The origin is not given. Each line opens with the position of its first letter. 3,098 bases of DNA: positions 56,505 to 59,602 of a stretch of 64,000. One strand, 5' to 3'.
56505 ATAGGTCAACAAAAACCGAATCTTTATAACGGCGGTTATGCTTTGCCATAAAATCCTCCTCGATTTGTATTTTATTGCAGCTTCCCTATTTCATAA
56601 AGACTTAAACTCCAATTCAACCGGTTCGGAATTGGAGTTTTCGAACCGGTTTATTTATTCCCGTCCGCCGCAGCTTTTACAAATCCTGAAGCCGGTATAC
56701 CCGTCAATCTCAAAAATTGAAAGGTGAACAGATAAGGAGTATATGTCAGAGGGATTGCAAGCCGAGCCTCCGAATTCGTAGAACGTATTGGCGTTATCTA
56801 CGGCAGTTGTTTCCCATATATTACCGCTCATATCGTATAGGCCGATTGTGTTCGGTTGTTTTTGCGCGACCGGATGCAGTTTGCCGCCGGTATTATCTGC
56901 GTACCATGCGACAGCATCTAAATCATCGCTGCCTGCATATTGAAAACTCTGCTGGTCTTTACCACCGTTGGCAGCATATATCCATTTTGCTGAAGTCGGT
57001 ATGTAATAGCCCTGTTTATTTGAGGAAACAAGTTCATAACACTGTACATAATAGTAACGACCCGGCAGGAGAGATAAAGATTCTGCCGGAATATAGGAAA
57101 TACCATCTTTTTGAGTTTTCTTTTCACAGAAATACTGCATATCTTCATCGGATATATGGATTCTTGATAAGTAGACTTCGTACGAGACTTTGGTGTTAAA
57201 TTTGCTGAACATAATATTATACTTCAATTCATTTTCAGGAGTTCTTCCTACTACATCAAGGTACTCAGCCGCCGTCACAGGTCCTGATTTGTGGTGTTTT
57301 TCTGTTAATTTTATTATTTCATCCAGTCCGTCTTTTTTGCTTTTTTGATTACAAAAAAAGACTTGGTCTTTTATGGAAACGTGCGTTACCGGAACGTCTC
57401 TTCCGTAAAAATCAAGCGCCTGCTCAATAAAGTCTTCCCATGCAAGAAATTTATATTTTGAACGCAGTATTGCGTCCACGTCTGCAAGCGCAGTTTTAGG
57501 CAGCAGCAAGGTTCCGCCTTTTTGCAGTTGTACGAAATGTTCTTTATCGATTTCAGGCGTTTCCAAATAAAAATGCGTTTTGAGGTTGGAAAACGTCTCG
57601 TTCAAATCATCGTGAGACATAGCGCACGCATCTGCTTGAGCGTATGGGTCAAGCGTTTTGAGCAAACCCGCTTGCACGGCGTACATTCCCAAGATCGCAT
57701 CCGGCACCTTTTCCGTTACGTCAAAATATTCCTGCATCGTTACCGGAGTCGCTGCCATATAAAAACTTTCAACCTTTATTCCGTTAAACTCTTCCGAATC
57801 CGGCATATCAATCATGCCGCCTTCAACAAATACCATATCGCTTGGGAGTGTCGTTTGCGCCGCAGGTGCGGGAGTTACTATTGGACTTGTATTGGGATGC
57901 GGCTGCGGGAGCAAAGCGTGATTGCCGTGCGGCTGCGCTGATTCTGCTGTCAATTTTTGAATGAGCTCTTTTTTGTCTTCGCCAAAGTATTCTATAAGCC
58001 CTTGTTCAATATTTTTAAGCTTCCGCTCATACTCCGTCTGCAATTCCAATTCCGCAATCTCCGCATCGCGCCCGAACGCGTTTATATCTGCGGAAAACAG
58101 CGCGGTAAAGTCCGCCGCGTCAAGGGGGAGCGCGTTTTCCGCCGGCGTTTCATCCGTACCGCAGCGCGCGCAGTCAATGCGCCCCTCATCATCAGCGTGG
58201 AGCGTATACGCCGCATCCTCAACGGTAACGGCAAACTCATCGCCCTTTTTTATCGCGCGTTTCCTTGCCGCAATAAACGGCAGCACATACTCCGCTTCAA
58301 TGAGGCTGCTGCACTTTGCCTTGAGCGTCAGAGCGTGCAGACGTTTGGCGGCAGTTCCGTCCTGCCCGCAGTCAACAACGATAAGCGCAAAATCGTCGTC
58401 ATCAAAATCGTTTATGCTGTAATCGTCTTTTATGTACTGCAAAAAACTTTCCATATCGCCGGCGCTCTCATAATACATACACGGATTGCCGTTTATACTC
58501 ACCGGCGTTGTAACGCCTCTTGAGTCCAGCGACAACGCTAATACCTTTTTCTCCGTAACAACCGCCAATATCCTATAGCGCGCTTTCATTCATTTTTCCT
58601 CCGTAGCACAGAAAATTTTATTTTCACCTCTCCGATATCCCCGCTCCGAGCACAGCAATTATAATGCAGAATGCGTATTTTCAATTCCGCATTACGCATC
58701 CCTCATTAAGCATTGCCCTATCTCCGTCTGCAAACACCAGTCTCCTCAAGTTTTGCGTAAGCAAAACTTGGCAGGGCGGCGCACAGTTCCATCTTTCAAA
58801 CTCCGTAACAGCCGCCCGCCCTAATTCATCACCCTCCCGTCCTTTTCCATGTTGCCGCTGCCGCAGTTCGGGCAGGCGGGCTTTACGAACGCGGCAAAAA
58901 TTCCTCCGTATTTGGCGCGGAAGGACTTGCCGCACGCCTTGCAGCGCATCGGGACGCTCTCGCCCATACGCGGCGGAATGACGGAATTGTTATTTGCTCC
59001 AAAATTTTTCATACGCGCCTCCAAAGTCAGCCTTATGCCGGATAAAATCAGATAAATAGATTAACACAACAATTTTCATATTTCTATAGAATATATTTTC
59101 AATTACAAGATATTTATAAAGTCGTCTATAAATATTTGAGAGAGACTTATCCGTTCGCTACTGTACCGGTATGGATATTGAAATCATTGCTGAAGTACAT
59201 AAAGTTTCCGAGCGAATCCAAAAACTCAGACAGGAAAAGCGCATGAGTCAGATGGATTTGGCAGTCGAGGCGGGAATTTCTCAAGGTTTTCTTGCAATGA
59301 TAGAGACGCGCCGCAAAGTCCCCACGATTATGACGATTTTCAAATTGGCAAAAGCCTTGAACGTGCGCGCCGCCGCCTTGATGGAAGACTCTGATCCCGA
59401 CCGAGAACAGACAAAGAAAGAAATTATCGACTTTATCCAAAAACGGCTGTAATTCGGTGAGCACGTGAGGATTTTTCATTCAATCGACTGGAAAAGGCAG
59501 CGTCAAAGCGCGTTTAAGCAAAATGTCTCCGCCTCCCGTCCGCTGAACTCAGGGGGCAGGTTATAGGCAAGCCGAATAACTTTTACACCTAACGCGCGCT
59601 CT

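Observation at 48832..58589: HerA/FtsK-like ATPase cluster with a three-member modular protein family: candidate undescribed system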

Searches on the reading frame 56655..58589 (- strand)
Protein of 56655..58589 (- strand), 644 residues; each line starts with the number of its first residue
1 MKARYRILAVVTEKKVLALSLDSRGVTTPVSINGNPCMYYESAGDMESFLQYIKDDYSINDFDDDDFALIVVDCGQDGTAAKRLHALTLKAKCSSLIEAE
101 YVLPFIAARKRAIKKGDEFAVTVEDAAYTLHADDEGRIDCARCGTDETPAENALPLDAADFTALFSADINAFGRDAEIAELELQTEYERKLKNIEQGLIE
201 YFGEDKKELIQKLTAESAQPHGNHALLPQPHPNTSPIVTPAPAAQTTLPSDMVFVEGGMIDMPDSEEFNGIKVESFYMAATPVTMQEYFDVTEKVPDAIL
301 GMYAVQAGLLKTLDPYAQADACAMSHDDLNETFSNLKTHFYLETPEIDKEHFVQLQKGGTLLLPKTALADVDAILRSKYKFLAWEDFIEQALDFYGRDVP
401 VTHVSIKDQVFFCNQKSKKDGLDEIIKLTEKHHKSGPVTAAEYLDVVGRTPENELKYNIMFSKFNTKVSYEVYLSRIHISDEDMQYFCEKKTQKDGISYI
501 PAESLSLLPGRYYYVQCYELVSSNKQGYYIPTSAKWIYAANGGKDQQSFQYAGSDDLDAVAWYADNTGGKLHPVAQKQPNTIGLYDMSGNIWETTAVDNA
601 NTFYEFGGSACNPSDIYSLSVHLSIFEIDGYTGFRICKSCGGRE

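Call 4: search_protein_families(library=pfam, proteins=[window:56655-58589:-], max_evalue=0.01)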
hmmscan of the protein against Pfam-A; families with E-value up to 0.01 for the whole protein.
window:56655-58589:- (644 aa): 1 family
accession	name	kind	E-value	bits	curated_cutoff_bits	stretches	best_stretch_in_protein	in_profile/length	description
PF03781.23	FGE-sulfatase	-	2.3e-19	70.5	23.3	1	250-596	3-190/255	Sulfatase-modifying factor enzyme 1-like domain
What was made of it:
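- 56655..58589 (-): Family protein C, 644 aa: Nd domain, short coiled coil and an FGE-sulfatase (C-type-lectin-fold) domain. PF03781 2.3e-19 (call 4).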

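Call 5: search_protein_families(library=padloc, proteins=[window:56655-58589:-], max_evalue=0.01)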
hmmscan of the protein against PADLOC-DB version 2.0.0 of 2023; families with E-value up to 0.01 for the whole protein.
window:56655-58589:- (644 aa): 0 families

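Call 6: search_protein_families(library=ncbifam, proteins=[window:56655-58589:-], max_evalue=0.01)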
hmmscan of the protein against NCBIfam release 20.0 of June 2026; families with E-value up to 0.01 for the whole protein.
window:56655-58589:- (644 aa): 4 families
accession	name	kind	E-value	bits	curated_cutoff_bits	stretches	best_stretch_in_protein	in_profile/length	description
TIGR03525.2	GldK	equivalog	3.1e-11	43.2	350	2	523-603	251-342/408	T9SS ring complex lipoprotein PorK/GldK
TIGR02171.1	Fb_sc_TIGR02171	subfamily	2.3e-10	39.2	544.35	1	521-595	152-214/912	TIGR02171 family lipoprotein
TIGR03524.1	GldJ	equivalog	0.00016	20.5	458.2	0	546-596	312-362/559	gliding motility lipoprotein GldJ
NF051459.1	pyoverdine_PvdO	equivalog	0.0023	17.1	500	1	523-602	136-221/280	dihydropyoverdine dehydrogenase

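Call 7: search_protein_families(library=phrogs, proteins=[window:56655-58589:-], max_evalue=0.01)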
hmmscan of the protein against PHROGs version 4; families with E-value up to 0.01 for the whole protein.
window:56655-58589:- (644 aa): 1 family
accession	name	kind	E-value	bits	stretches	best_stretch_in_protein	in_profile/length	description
phrog_18508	-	other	3e-16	60.5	1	453-595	61-196/266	kinase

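Call 51: search_solved_structures(query=window:56655-58589:-, max_evalue=0.001, show_alignments=1)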
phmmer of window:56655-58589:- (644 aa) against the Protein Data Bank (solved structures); distinct sequences matched with E-value up to 0.001: 2.
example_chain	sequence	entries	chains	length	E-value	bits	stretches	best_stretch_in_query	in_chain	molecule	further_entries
2y3c_A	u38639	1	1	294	1.7e-12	49.7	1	522-593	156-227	TREPONEMA DENTICOLA VARIABLE PROTEIN 1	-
5aoh_A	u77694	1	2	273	1.1e-10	43.7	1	525-638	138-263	Spore coat protein CotH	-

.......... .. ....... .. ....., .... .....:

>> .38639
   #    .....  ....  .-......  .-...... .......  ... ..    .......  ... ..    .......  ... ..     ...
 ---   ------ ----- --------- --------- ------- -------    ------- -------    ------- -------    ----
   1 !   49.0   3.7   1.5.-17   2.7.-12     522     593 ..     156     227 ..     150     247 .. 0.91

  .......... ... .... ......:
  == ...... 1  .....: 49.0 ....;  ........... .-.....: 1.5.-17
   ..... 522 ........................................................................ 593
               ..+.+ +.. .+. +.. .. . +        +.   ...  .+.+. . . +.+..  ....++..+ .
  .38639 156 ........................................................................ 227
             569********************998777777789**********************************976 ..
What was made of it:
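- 56655..58589 (-): The best solved relative is the Treponema denticola variable protein TvpA, 2y3c, 1.7e-12 (call 51).
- On Diversity-generating retroelement target (TvpA-like): Domain similarity is met (call 51).
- Closest known: Variable C-type-lectin-fold. Same: The C-terminal domain of C is closest to TvpA (1.7e-12, call 51).
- The C tail is closest to TvpA, a ligand-binding variable protein (call 51).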

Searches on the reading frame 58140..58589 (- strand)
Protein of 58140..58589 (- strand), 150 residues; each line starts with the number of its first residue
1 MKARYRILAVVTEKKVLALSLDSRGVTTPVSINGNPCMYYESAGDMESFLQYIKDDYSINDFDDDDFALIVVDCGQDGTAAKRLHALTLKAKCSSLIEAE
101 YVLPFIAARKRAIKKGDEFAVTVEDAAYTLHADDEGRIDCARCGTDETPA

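Call 28: search_solved_structures(query=A2, max_evalue=10)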
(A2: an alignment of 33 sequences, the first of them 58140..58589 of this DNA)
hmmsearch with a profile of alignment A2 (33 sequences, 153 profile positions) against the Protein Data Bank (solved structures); distinct sequences matched with E-value up to 10: 3.
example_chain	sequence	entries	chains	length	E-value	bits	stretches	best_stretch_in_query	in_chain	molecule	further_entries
9ygm_LW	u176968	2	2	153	0.14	15.4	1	50-95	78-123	60S ribosomal protein uL23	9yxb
6z1p_BY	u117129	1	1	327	0.18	15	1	39-112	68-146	mS93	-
8yhu_B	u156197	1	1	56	0.83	12.9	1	39-82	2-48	minibinder 8.6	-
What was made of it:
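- On ASKHA / RNase-H-like fold (for the Nd domain): No PDB sequence hit (call 28).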

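Call 31: find_homologous_proteins(query=A2, max_evalue=0.001)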
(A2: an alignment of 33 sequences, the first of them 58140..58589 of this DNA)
Query A2 (33 sequences) (150 aa, profile of the alignment): 60 proteins with E <= 0.001 among 1140 candidates.
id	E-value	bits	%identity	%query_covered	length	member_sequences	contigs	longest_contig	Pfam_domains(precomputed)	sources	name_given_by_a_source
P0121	4.4e-39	152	97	100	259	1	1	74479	-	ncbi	ncbi:MAG: hypothetical protein ACTTKL_01000 [Treponema sp.]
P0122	5.0e-30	122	-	-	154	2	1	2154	-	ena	-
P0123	6.1e-30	122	-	-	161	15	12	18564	-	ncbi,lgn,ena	-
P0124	6.0e-29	119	-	-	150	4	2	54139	-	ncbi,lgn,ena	-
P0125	2.8e-28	117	-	-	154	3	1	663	-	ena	-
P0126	1.2e-27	115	-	-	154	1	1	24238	-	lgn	-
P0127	2.7e-27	114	-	-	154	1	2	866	-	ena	-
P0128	7.0e-27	112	-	-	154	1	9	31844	-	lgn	-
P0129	8.6e-27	112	-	-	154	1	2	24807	-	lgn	-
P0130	1.2e-26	111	-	-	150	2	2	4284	-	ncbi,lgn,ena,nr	ncbi:MAG: hypothetical protein IKP64_00025 [Selenomonadaceae bacterium]|nr:hypothetical protein [Sel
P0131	1.2e-26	111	-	-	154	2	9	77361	-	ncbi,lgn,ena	-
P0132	1.3e-26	111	-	-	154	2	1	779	-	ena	-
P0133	2.6e-26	110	-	-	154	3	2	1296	-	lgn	-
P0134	3.6e-26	110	63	5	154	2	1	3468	-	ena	-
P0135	4.8e-26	110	63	5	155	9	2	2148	-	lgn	-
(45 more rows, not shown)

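Call 38: predict_structure(alignment_id=A3)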
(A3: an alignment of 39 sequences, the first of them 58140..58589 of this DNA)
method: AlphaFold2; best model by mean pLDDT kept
length: 150 residues; sequences in the alignment: 39
mean_pLDDT: 60.9   pTM: 0.55
mean pLDDT of the five models: 60.9, 60.3, 60.1, 59.8, 58.4
residues with pLDDT >= 90: 0; 70-90: 57; 50-70: 42; < 50: 51
segments of 3 or more residues with pLDDT < 50: 76-81, 103-126, 131-138, 142-150
pLDDT, mean of each block of 10 residues (from residue 1): 71 79 76 80 83 82 65 54 55 57 41 37 48 44 40
secondary structure, 60 per line:
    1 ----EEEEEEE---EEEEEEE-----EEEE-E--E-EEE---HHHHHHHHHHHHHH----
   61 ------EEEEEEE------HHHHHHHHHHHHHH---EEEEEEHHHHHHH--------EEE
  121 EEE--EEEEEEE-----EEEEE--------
elements in order: E5-11 E15-21 E27-30 E37-39 H43-56 E67-73 H80-93 E97-102 H103-109 E118-123 E126-132 E138-142
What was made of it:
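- On ASKHA / RNase-H-like fold (for the Nd domain): The model topology fits but mean pLDDT is 61 (call 38).
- Tried and rejected: It was redone with database hits, but the model stayed mediocre (call 38).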

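Call 41: fold_search(model_id=the predicted structure, library=pdb)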
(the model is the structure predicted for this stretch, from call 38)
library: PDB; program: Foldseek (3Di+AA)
matches with E <= 10: 840; with E <= 0.001: 0
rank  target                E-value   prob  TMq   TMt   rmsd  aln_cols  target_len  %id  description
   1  6uj5_A                1.6e-03  0.96  0.38  0.19  12.7       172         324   10  Crystal structure of CAB1 Pantothenate Kinase from Saccharomyces cerevisiae (released 2020-10-07)
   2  1q18_A                1.8e-03  0.96  0.40  0.22  10.7       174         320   13  Crystal structure of E.coli glucokinase (Glk) (released 2004-07-27)
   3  7t1i_B                3.7e-03  0.85  0.35  0.19  12.7       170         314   10  Crystal structure of CAB1 Pantothenate Kinase from Saccharomyces cerevisiae in complex with compound YU385597 (released 2022-10-05)
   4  7t1h_B                3.9e-03  0.84  0.34  0.18  11.8       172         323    9  Crystal structure of CAB1 Pantothenate Kinase from Saccharomyces cerevisiae in complex with compound YU281445 (released 2022-10-05)
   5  7t1g_A                4.2e-03  0.90  0.38  0.19  12.7       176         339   11  Crystal structure of CAB1 Pantothenate Kinase from Saccharomyces cerevisiae in complex with compound YU385595 (released 2022-10-05)
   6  7t1i_A                4.2e-03  0.82  0.36  0.19  12.5       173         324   10  Crystal structure of CAB1 Pantothenate Kinase from Saccharomyces cerevisiae in complex with compound YU385597 (released 2022-10-05)
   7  7t1g_B                4.4e-03  0.84  0.36  0.19  12.6       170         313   10  Crystal structure of CAB1 Pantothenate Kinase from Saccharomyces cerevisiae in complex with compound YU385595 (released 2022-10-05)
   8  8iey_B                6.5e-03  0.91  0.37  0.31  12.3       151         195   10  Aquifex aeolicus TsaD-TsaB (released 2024-03-20)
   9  6uj5_B                6.5e-03  0.87  0.38  0.19  12.7       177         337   10  Crystal structure of CAB1 Pantothenate Kinase from Saccharomyces cerevisiae (released 2020-10-07)
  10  9gba_D                6.9e-03  0.97  0.41  0.26  10.8       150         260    7  3-methylbenzoyl-CoA reductase from Thauera chlorobenzoica (MbdONPQ) + AMPPNP (released 2026-02-18)
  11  2q31_A                7.9e-03  0.85  0.37  0.20  10.1       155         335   13  Actin Dimer Cross-linked Between Residues 41 and 374 and proteolytically cleaved by subtilisin between residues 47 and (released 2007-06-05)
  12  2q31_B                7.9e-03  0.85  0.37  0.20  10.1       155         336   13  Actin Dimer Cross-linked Between Residues 41 and 374 and proteolytically cleaved by subtilisin between residues 47 and (released 2007-06-05)
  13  5ljw_B                9.5e-03  0.72  0.35  0.19  10.9       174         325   12  MamK non-polymerising A278D mutant bound to AMPPNP (released 2016-11-16)
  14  7t1h_A                1.1e-02  0.84  0.38  0.19  11.4       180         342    9  Crystal structure of CAB1 Pantothenate Kinase from Saccharomyces cerevisiae in complex with compound YU281445 (released 2022-10-05)
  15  6i4j_A                1.2e-02  0.85  0.39  0.20  11.2       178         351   11  Crystal Structure of Plasmodium falciparum actin I (F54Y mutant) in the Mg-ADP state (released 2019-06-26)
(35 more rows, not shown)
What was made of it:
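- On ASKHA / RNase-H-like fold (for the Nd domain): The best Foldseek hits are E 1.6e-3 with TM 0.35-0.44: pantothenate kinase, glucokinase, TsaB, actin, MamK, uS11 and YqgF (call 41).
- The Nd model is poor (pLDDT 61) and its fold hits are weak (E 1.6e-3 or worse, TM about 0.4) (calls 38, 41).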

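Call 56: search_protein_representatives(alignment_id=A3)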
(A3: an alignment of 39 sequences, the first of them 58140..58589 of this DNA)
Query: 39 sequences, 154 profile positions. Proteins with E-value up to 0.001 (for the whole library): 150; up to 1e-10: 120; up to 1e-30: 37. The best 150 are listed.
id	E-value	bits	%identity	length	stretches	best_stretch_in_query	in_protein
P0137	6.1e-69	247.0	-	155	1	1-154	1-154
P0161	3.1e-59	215.4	-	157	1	1-153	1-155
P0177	2.7e-50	186.4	-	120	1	1-120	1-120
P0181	2.8e-48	179.9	-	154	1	1-153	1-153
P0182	2.7e-47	176.6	-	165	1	2-152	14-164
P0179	2.9e-46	173.3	-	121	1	35-153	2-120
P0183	3.2e-40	153.7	-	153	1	1-152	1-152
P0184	5.9e-39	149.6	-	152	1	1-151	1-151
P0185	1.4e-38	148.3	-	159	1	2-153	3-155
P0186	3.5e-38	147.1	-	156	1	1-151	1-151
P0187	1.5e-37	145.0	-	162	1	1-151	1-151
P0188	2.9e-37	144.1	-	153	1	1-152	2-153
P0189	3.9e-37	143.6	-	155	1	1-152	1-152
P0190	5.5e-37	143.2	-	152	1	2-152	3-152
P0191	5.9e-37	143.1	-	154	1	2-153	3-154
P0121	1.0e-21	93.6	-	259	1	1-146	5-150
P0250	1.9e-19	86.2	-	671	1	5-149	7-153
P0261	1.6e-16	76.7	-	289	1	2-149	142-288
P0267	1.1e-15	74.0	-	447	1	23-147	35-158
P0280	1.0e-13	67.6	-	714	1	1-142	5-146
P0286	1.7e-12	63.7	-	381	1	35-151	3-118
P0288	1.7e-11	60.4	-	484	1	1-142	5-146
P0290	2.5e-11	59.8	-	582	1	1-143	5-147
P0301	2.5e-09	53.4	-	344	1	4-148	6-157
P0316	4.7e-05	39.5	-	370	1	3-134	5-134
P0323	5.7e-04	35.9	-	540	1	1-71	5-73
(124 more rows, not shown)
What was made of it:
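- The Nd family is small, about 150 representatives in 1.84e9 (call 56).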

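Call 57: search_protein_families(library=pfam, proteins=[P0250, P0280, P0288, P0290, P0267, P0301, P0316, P0323, P0261, P0286], max_evalue=0.01)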
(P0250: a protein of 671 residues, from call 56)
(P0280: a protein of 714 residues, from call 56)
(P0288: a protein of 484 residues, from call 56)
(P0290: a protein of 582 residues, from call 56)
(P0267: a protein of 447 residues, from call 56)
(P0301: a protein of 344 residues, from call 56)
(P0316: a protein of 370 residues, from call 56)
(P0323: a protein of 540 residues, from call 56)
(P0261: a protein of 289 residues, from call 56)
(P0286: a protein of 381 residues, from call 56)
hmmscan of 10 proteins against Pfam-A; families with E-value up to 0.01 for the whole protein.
P0250 (671 aa): 3 families
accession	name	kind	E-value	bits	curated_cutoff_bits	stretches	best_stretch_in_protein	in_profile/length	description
PF00350.29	Dynamin_N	-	3.7e-18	66.6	27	1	241-425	1-153/168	Dynamin family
PF01926.29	MMR_HSR1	-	1.1e-10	42.1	21.9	1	240-439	1-110/113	50S ribosome-binding GTPase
PF00009.33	GTP_EFTU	-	0.00021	21.4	26.5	0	334-448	41-137/188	Elongation factor Tu GTP binding domain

P0280 (714 aa): 1 family
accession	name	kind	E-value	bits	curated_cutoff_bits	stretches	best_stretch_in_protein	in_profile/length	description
PF03781.23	FGE-sulfatase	-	1.9e-19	70.8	23.3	1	319-662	3-187/255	Sulfatase-modifying factor enzyme 1-like domain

P0288 (484 aa): 0 families

P0290 (582 aa): 1 family
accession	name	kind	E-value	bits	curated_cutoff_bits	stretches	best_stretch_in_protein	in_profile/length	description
PF03781.23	FGE-sulfatase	-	1.6e-19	71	23.3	1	261-573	5-253/255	Sulfatase-modifying factor enzyme 1-like domain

P0267 (447 aa): 0 families

P0301 (344 aa): 0 families

P0316 (370 aa): 0 families

P0323 (540 aa): 1 family
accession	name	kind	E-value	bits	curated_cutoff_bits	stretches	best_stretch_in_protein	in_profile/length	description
PF03781.23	FGE-sulfatase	-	1.1e-18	68.3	23.3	1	226-521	5-254/255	Sulfatase-modifying factor enzyme 1-like domain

P0261 (289 aa): 0 families

P0286 (381 aa): 0 families
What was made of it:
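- Nd is fused to FGE-sulfatase in P0280, P0290 and P0323 (call 57). Nd is fused to a cytoplasmic dynamin-like GTPase in P0250 (call 57).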

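Call 64: find_encoding_contigs(protein=P0121, flank=10000, max_places=3)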
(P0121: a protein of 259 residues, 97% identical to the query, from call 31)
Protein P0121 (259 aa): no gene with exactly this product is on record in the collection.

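Call 92: find_encoding_contigs(protein=P0250, flank=8000, max_places=2)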
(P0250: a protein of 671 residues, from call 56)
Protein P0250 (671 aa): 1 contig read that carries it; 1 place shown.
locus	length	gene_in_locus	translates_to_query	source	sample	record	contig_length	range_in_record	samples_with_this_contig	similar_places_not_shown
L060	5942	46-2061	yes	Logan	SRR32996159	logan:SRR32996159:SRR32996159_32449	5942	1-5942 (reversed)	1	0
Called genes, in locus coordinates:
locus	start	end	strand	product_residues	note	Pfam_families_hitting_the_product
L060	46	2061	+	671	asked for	PF00350:Dynamin_N, PF01926:MMR_HSR1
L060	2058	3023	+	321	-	PF00132:Hexapep (weak), PF25084:LbH_EIF2B (faint), PF25087:GMPPB_C (faint), PF00132:Hexapep (weak)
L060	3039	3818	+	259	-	-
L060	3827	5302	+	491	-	PF04055:Radical_SAM, PF13353:Fer4_12 (weak)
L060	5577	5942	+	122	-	?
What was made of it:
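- Nd is fused to Dynamin_N in P0250, which is followed by the hexapeptide, 259-aa and radical SAM genes (calls 57, 92).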

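Call 93: find_encoding_contigs(protein=P0261, flank=8000, max_places=2)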
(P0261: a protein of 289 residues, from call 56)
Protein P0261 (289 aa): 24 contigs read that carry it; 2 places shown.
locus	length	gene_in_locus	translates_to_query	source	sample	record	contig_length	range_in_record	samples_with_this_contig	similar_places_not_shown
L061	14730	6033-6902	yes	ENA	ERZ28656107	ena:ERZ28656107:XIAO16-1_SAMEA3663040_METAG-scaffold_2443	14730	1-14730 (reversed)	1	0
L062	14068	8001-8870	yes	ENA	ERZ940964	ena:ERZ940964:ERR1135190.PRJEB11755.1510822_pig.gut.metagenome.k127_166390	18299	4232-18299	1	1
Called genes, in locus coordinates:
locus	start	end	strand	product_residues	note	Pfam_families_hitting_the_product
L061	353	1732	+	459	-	-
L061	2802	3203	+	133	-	-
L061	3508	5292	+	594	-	PF01935:DUF87 (faint)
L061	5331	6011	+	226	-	-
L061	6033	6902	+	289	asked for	-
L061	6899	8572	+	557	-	-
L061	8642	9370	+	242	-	-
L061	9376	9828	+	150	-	-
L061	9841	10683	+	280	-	-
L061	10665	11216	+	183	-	-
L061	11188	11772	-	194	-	-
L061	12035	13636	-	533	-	PF01609:DDE_Tnp_1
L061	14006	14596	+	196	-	PF06271:RDD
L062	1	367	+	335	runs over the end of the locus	PF13280:WYL (weak)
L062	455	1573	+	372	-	PF22507:DUF6994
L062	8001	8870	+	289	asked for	-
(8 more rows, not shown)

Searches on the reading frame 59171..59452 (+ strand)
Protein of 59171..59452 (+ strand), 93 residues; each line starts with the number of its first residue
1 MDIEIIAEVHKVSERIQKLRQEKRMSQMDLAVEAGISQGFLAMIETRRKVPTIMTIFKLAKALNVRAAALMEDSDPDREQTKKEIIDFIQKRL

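Call 54: search_protein_families(library=pfam, proteins=[window:59171-59452:+], max_evalue=0.001)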
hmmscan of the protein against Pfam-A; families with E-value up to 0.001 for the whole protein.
window:59171-59452:+ (93 aa): 4 families
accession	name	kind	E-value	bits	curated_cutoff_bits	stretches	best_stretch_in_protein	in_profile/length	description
PF01381.28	HTH_3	-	1.2e-11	44.9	23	1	16-67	1-52/55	Helix-turn-helix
PF12844.13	HTH_19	-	7.7e-09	35.8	30.2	1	14-71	2-59/64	Helix-turn-helix domain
PF13560.12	HTH_31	-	4e-07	30.7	27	1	14-67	4-58/64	Helix-turn-helix domain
PF13443.12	HTH_26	-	1.8e-06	28.5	22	1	15-73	1-60/63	Cro/C1-type HTH DNA-binding domain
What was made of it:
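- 59171..59452 (+): XRE-family HTH regulator, divergent from the operon. HTH_3 1.2e-11 (call 54).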
